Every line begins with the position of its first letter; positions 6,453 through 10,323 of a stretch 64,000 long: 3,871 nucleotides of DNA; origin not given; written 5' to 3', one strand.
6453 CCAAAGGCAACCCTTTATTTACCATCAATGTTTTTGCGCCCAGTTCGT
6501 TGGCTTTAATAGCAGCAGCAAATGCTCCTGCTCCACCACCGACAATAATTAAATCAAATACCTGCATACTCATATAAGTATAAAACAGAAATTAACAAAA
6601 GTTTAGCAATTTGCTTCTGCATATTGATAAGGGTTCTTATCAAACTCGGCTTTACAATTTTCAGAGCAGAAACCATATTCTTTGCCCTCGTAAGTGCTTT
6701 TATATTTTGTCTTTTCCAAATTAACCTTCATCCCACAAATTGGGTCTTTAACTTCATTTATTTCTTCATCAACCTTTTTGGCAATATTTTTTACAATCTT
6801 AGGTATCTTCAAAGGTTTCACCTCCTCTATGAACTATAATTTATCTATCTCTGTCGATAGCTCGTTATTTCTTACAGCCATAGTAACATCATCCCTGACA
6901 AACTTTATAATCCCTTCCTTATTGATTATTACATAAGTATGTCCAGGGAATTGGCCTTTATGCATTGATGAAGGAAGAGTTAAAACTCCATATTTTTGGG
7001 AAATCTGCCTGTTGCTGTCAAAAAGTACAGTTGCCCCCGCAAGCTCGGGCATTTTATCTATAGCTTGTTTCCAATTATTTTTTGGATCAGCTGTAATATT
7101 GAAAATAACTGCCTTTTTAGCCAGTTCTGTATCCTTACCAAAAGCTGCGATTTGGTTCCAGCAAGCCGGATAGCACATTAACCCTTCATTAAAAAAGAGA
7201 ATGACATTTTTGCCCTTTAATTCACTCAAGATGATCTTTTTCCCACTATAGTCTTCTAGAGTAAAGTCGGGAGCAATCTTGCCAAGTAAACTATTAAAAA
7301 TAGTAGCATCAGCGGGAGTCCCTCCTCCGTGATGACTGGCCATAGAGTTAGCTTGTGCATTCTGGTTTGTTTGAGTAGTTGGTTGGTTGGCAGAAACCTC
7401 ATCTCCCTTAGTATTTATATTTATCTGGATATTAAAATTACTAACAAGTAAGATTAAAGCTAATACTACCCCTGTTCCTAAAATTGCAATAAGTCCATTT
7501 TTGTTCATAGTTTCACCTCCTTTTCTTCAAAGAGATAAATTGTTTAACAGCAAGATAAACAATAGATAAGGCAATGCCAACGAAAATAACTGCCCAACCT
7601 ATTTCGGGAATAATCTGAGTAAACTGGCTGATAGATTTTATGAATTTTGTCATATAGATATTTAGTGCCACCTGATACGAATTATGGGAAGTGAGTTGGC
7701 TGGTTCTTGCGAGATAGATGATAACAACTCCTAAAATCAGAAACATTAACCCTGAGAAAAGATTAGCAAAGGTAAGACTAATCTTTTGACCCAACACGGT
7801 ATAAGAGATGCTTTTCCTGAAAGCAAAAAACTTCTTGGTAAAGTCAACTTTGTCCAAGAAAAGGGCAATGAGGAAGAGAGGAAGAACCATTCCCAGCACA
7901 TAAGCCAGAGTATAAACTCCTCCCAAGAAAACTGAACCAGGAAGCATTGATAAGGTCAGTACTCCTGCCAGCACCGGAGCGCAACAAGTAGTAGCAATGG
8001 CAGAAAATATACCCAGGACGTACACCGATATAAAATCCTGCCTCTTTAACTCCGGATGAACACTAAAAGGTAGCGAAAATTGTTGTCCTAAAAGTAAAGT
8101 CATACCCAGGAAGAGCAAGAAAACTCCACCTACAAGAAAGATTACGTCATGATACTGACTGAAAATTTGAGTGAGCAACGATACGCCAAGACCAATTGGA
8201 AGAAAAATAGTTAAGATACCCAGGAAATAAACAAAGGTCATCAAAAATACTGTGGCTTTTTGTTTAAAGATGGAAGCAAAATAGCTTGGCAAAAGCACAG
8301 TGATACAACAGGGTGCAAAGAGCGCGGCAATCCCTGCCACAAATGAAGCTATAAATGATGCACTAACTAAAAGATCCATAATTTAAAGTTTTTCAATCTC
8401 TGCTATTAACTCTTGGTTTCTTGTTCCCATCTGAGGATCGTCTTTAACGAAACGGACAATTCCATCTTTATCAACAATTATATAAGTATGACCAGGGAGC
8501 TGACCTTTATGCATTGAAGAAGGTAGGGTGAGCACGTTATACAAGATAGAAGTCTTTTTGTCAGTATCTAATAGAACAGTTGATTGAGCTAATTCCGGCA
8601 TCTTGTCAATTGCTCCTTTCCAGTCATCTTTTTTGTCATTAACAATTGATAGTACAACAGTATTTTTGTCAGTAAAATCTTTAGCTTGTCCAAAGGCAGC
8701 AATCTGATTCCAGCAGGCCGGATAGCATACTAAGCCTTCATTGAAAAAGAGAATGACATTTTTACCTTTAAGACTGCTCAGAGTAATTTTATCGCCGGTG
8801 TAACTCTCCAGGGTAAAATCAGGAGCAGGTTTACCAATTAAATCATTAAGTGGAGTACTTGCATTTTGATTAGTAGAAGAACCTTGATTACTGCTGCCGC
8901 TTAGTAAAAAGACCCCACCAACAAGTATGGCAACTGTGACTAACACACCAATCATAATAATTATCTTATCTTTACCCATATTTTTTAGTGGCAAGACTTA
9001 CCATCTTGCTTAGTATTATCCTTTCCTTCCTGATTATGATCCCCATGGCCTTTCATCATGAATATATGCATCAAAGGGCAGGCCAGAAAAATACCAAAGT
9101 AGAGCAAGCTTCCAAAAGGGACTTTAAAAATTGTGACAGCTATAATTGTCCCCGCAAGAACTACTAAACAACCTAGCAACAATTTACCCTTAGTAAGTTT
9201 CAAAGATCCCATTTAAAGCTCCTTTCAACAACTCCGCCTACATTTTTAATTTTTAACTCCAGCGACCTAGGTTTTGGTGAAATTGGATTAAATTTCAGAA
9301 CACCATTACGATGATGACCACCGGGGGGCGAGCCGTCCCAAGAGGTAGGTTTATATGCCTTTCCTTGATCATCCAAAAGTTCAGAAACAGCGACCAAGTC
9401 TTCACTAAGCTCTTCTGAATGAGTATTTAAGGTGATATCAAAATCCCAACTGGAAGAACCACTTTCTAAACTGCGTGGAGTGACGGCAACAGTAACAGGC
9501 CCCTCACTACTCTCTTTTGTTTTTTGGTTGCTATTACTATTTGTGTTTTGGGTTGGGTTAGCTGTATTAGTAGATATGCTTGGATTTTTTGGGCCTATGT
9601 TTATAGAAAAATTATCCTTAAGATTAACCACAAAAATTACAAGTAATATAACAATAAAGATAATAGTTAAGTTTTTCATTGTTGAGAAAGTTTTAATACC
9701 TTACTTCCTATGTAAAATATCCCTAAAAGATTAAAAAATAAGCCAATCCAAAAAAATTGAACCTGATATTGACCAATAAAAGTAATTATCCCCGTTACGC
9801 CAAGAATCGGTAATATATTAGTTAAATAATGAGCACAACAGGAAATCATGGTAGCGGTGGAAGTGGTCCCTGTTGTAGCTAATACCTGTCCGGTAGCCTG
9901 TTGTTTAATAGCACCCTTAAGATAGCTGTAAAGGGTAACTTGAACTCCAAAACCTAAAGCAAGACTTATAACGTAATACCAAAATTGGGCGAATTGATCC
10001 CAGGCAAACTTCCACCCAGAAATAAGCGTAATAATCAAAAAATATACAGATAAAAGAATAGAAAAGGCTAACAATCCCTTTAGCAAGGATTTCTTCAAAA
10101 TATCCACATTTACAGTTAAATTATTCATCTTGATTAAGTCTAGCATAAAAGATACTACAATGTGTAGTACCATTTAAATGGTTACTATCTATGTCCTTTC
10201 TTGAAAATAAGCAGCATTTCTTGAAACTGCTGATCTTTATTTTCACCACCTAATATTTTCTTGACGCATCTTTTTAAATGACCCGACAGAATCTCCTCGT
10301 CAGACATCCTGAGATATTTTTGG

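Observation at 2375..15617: Composite copper/mercury/thiol-redox island with an unusual gene set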

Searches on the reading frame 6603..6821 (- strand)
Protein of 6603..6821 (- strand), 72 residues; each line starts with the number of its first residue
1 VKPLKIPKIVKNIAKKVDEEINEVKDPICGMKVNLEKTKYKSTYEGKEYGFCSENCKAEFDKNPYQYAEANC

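Call 3: search_protein_families(library=pfam, proteins=[window:6603-6821:-], max_evalue=0.01)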
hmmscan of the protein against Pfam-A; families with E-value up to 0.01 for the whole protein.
window:6603-6821:- (72 aa): 2 families
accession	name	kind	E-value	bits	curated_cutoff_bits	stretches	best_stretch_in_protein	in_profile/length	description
PF04945.19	YHS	-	3.9e-19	68.8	30.3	1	24-70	1-46/47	YHS domain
PF24273.1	TRASH_HVO_1752_C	-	0.0097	16.5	27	0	29-63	7-39/47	HVO_1752, C-terminal TRASH domain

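Call 5: search_protein_families(library=ncbifam, proteins=[window:6603-6821:-], max_evalue=0.01)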
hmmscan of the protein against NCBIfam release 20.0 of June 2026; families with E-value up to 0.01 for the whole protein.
window:6603-6821:- (72 aa): 1 family
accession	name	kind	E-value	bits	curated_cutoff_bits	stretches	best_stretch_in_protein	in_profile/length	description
NF041384.1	YHS_seleno_dom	subfamily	0.0015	18.7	70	1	37-68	22-53/113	YHS domain-containing (seleno)protein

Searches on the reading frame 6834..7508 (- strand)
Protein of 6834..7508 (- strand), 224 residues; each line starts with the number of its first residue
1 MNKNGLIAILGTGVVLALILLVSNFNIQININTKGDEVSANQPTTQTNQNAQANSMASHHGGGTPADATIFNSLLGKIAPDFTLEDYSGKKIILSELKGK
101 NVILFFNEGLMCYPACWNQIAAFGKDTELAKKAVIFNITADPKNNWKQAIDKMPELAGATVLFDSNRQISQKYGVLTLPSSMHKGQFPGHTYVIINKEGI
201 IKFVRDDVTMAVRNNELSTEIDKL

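Call 3: search_protein_families(library=pfam, proteins=[window:6834-7508:-], max_evalue=0.01)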
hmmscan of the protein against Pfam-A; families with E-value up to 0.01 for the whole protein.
window:6834-7508:- (224 aa): 2 families
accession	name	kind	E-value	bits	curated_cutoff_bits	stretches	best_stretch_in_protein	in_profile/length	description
PF00578.27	AhpC-TSA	-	1.2e-17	64.4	26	1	76-203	2-123/124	AhpC/TSA family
PF08534.16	Redoxin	-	1.1e-11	45.1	26.6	1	76-204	3-131/148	Redoxin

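Call 5: search_protein_families(library=ncbifam, proteins=[window:6834-7508:-], max_evalue=0.01)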
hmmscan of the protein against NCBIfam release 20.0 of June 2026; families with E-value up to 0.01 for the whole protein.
window:6834-7508:- (224 aa): 6 families
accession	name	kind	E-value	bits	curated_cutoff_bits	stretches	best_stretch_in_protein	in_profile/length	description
NF006960.0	PRK09437.1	equivalog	8.1e-11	42.1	140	1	76-208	7-139/156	thioredoxin-dependent thiol peroxidase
NF002854.0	PRK03147.1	subfamily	4.4e-08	33.2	170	1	75-182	38-144/176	thiol-disulfide oxidoreductase ResA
NF040737.1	peroxi_PrxU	equivalog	7.8e-05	22.5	270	1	41-177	5-149/233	thioredoxin-dependent peroxiredoxin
NF041054.1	WAxxUGC_long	equivalog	0.0044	16.3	300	1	77-182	82-186/354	ResA-like WAxxUGC motif-containing protein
NF053650.1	PerredPrxQDein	equivalog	0.0052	16.8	260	1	80-152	2-74/148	thioredoxin-dependent peroxiredoxin PrxQ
NF009668.0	PRK13189.1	equivalog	0.0063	15.8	211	0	72-177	9-119/224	peroxiredoxin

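Call 14: list_cluster_members(proteins=[window:6834-7508:-, window:7513-8379:-, window:8383-8994:-, window:8985-9212:-, window:9200-9679:-, window:9676-10173:-, window:10460-11110:-, window:13694-14050:-, window:14416-14943:-, window:14940-15617:-])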
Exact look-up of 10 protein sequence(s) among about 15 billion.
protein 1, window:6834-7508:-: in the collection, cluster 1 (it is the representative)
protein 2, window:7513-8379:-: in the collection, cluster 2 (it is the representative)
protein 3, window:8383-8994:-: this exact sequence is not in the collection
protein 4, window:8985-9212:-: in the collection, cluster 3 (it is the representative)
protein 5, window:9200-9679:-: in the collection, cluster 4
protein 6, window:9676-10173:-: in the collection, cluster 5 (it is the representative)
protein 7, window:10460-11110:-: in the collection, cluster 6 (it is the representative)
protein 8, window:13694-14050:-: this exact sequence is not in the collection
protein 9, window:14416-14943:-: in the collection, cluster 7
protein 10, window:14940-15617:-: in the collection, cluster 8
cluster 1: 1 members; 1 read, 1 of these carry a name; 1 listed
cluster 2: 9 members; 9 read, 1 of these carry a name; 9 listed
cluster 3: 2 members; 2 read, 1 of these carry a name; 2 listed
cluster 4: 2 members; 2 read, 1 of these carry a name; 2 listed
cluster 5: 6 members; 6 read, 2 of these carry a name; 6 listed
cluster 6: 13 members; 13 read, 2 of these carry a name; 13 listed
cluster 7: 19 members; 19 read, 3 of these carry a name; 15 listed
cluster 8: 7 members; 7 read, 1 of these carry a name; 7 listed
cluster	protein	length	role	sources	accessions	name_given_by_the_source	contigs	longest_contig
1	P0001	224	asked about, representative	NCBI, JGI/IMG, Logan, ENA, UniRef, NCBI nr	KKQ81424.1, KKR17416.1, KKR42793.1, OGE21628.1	hypothetical protein A2778_05590 [Candidatus Daviesbacteria bacterium ... | thioredoxin-dependent peroxiredoxin n=1 Tax=Candidatus Daviesbacteria bacterium ... | MAG: Thiolspecific antioxidant protein [Candidatus Daviesbacteria bacterium ...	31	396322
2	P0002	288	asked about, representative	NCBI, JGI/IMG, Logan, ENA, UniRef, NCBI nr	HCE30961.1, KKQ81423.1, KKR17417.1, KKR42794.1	hypothetical protein A2778_05585 [Candidatus Daviesbacteria bacterium ... | Cytochrome c biogenesis protein transmembrane region n=1 Tax=Candidatus Daviesbacteria ... | MAG: Cytochrome c biogenesis protein transmembrane region [Candidatus Daviesbacteria ...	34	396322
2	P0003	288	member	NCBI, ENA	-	-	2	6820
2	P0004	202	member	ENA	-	-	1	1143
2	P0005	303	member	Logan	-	-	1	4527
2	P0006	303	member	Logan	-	-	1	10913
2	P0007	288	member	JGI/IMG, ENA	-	-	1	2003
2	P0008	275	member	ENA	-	-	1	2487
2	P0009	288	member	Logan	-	-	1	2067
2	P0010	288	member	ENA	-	-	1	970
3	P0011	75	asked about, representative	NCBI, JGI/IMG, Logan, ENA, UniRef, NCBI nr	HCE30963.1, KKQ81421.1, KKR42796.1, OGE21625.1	hypothetical protein A2778_05575 [Candidatus Daviesbacteria bacterium ... | DUF2933 domain-containing protein n=1 Tax=Candidatus Daviesbacteria bacterium ... | MAG: hypothetical protein UT04_C0073G0006 [Candidatus Daviesbacteria bacterium ...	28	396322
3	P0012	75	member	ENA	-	-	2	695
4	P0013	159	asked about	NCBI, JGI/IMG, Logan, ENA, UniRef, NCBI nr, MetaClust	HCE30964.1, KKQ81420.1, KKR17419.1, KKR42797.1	hypothetical protein A2778_05570 [Candidatus Daviesbacteria bacterium ... | Uncharacterized protein n=1 Tax=Candidatus Daviesbacteria bacterium GW2011_GWC2_40_12 ... | MAG: hypothetical protein UT04_C0073G0005 [Candidatus Daviesbacteria bacterium ...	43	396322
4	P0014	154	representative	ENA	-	-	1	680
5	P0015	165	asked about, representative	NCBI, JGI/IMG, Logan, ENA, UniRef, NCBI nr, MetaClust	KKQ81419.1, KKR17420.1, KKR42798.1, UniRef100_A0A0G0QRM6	MAG: hypothetical protein UT77_C0001G0249 [Candidatus Daviesbacteria bacterium ... | Uncharacterized protein n=1 Tax=Candidatus Daviesbacteria bacterium GW2011_GWC2_40_12 ... | MAG: hypothetical protein UT04_C0073G0004 [Candidatus Daviesbacteria bacterium ...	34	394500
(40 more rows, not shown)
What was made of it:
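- NCBI and Pfam names such as 'cytochrome c biogenesis protein' (call 14).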

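Call 23: search_protein_families(library=pfam, proteins=[window:6834-7508:-], max_evalue=10)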
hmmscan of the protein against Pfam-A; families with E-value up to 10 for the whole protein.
window:6834-7508:- (224 aa): 2 families
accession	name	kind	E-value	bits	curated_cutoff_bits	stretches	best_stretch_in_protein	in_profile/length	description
PF00578.27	AhpC-TSA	-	1.2e-17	64.4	26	1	76-203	2-123/124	AhpC/TSA family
PF08534.16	Redoxin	-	1.1e-11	45.1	26.6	1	76-204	3-131/148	Redoxin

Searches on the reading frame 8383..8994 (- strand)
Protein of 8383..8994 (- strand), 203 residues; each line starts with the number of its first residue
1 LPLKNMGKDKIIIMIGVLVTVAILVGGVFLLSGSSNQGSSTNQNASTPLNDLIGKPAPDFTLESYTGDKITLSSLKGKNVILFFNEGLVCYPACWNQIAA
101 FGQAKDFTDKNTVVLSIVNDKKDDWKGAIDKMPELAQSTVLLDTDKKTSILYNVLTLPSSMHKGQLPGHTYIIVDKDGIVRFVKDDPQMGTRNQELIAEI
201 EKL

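Call 3: search_protein_families(library=pfam, proteins=[window:8383-8994:-], max_evalue=0.01)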
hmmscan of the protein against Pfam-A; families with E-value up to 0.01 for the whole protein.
window:8383-8994:- (203 aa): 2 families
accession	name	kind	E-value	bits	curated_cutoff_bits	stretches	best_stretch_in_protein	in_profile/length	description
PF00578.27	AhpC-TSA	-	4.3e-18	65.9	26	1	53-182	1-123/124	AhpC/TSA family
PF08534.16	Redoxin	-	4.8e-11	43.1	26.6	1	54-187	3-135/148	Redoxin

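Call 5: search_protein_families(library=ncbifam, proteins=[window:8383-8994:-], max_evalue=0.01)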
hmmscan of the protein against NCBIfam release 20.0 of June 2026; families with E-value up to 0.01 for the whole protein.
window:8383-8994:- (203 aa): 9 families
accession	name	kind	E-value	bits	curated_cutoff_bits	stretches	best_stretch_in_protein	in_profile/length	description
NF006960.0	PRK09437.1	equivalog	2.7e-07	30.6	140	1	53-186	6-138/156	thioredoxin-dependent thiol peroxidase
NF002854.0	PRK03147.1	subfamily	1e-06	28.8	170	1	52-161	37-144/176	thiol-disulfide oxidoreductase ResA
NF009669.0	PRK13190.1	equivalog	2.5e-06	26.8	261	1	53-198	5-148/203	putative peroxiredoxin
NF040737.1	peroxi_PrxU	equivalog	5.9e-06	26.2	270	1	44-132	29-124/233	thioredoxin-dependent peroxiredoxin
NF009668.0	PRK13189.1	equivalog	0.00011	21.6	211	1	51-197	10-156/224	peroxiredoxin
NF004285.1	PRK05696.1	equivalog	0.0032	17.3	179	1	6-44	15-54/171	flagellar basal body-associated protein FliL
NF040769.1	SelL_rel_redox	subfamily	0.0057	16.3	120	0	55-147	1-93/173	SelL-related redox protein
NF038285.1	deiodinase_rel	hypoth_equivalog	0.0063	16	250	0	53-93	178-219/347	deiodinase family protein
NF053650.1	PerredPrxQDein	equivalog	0.0072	16.3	260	1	58-131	2-74/148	thioredoxin-dependent peroxiredoxin PrxQ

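Call 22: search_solved_structures(query=window:8383-8994:-, show_alignments=5, max_evalue=1)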
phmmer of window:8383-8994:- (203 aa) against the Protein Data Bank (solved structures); distinct sequences matched with E-value up to 1: 85 (the best 60 are shown).
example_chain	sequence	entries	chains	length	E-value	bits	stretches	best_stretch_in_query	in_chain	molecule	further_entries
2ywn_A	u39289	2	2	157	3.4e-08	36.6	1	53-190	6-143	Peroxiredoxin-like protein | Peroxiredoxin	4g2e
6j13_A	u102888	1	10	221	1.6e-06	31.2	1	50-182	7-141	2-cys peroxiredoxin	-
2h1b_A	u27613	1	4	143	4.7e-06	29.6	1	54-160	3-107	Thiol-disulfide oxidoreductase resA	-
2h19_A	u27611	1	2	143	4.8e-06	29.6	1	54-160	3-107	Thiol-disulfide oxidoreductase resA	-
1st9_A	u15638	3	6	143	8.7e-06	28.7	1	54-160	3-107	Thiol-disulfide oxidoreductase resA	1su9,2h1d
2f9s_A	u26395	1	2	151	1e-05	28.5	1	54-160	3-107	Thiol-disulfide oxidoreductase resA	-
2yp6_A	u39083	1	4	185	1.1e-05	28.4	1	39-158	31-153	THIOREDOXIN FAMILY PROTEIN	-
3c71_A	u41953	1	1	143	1.4e-05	28.1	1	54-160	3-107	Thiol-disulfide oxidoreductase resA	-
4hqz_A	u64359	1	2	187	1.8e-05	27.7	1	44-158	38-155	Thioredoxin family protein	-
3kcm_A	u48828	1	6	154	2.9e-05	27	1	55-160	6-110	Thioredoxin family protein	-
4kw6_A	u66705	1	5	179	3.7e-05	26.7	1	52-123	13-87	Peroxiredoxin-1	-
4fh8_A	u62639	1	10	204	5e-05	26.3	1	52-123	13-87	AcePrx-1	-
1e2y_A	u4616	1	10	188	7.3e-05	25.7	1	55-201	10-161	TRYPAREDOXIN PEROXIDASE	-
2h1g_A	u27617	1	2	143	8e-05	25.6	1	54-160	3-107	Thiol-disulfide oxidoreductase resA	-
2h1a_A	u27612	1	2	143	0.0001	25.2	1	54-160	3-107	Thiol-disulfide oxidoreductase resA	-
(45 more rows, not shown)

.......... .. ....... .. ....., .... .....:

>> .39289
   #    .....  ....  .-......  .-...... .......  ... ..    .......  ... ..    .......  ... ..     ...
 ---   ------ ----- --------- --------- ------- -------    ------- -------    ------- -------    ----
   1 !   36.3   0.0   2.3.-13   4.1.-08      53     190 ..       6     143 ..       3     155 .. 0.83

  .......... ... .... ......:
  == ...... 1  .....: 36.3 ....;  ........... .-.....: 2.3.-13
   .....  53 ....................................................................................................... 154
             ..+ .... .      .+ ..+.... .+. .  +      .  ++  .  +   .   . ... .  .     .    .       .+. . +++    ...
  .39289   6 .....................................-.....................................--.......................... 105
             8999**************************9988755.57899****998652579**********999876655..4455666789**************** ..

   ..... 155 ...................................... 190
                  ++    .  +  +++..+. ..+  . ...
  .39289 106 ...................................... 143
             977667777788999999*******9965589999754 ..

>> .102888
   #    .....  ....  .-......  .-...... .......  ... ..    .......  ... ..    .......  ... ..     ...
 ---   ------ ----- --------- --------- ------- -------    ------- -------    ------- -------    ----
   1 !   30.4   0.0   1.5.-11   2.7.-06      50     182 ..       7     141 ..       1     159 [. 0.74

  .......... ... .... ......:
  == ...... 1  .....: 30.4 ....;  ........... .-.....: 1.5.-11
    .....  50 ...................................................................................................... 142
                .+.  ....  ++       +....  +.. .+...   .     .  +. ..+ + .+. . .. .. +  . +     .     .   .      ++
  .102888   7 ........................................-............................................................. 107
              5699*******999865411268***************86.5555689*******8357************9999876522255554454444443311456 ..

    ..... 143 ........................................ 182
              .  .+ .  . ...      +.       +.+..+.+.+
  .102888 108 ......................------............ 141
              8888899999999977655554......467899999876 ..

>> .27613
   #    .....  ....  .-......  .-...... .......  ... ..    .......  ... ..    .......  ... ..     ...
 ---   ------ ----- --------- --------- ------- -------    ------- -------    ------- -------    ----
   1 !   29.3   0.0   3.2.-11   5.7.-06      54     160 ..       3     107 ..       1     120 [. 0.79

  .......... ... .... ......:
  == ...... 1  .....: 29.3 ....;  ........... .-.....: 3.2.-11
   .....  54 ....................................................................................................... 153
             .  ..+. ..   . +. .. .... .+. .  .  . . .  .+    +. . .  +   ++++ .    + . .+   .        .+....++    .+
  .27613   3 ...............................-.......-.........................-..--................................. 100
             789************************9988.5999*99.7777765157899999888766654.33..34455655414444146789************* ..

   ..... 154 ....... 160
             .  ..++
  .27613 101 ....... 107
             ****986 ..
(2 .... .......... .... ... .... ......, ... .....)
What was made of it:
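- On Peroxiredoxin (AhpC/TSA, PF00578): In the alignment to peroxiredoxin 2ywn, however, Pro is replaced by Glu and Thr by Tyr ('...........') (call 22).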

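Call 23: search_protein_families(library=pfam, proteins=[window:8383-8994:-], max_evalue=10)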
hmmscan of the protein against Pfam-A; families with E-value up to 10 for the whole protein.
window:8383-8994:- (203 aa): 2 families
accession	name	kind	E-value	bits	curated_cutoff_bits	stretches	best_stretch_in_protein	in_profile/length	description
PF00578.27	AhpC-TSA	-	4.3e-18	65.9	26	1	53-182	1-123/124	AhpC/TSA family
PF08534.16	Redoxin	-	4.8e-11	43.1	26.6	1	54-187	3-135/148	Redoxin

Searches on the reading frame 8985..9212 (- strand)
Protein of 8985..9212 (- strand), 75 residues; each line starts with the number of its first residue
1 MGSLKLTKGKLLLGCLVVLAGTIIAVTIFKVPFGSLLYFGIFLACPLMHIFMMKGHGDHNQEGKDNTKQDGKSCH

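Call 3: search_protein_families(library=pfam, proteins=[window:8985-9212:-], max_evalue=0.01)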
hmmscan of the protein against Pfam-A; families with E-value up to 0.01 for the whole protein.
window:8985-9212:- (75 aa): 1 family
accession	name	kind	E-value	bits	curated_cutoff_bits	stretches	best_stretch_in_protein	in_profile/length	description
PF11666.13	DUF2933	-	3.2e-10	40.4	21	1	36-65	22-51/52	Protein of unknown function (DUF2933)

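Call 5: search_protein_families(library=ncbifam, proteins=[window:8985-9212:-], max_evalue=0.01)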
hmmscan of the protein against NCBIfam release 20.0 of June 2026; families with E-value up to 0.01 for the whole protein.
window:8985-9212:- (75 aa): 0 families

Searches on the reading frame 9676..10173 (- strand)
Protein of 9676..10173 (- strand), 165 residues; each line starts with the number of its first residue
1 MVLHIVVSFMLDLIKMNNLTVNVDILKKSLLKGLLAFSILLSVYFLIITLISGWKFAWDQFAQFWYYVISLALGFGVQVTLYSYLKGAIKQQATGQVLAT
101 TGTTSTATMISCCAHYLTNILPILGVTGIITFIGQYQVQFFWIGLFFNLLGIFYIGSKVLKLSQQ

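Call 4: search_protein_families(library=pfam, proteins=[window:9676-10173:-], max_evalue=0.01)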
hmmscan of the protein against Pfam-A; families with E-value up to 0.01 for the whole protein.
window:9676-10173:- (165 aa): 0 families

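Call 6: search_protein_families(library=ncbifam, proteins=[window:9676-10173:-], max_evalue=0.01)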
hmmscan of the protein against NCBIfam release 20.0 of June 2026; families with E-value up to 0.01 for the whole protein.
window:9676-10173:- (165 aa): 0 families

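Call 23: search_protein_families(library=pfam, proteins=[window:9676-10173:-], max_evalue=10)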
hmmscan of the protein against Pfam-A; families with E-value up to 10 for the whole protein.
window:9676-10173:- (165 aa): 2 families
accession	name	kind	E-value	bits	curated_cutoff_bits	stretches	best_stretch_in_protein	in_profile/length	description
PF15938.10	DUF4750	-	4.9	7.4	27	1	33-59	6-32/54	Domain of unknown function (DUF4750)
PF12420.13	DUF3671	-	8.9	6.1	34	0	17-161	142-214/223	Fam-L, Fam-M like protein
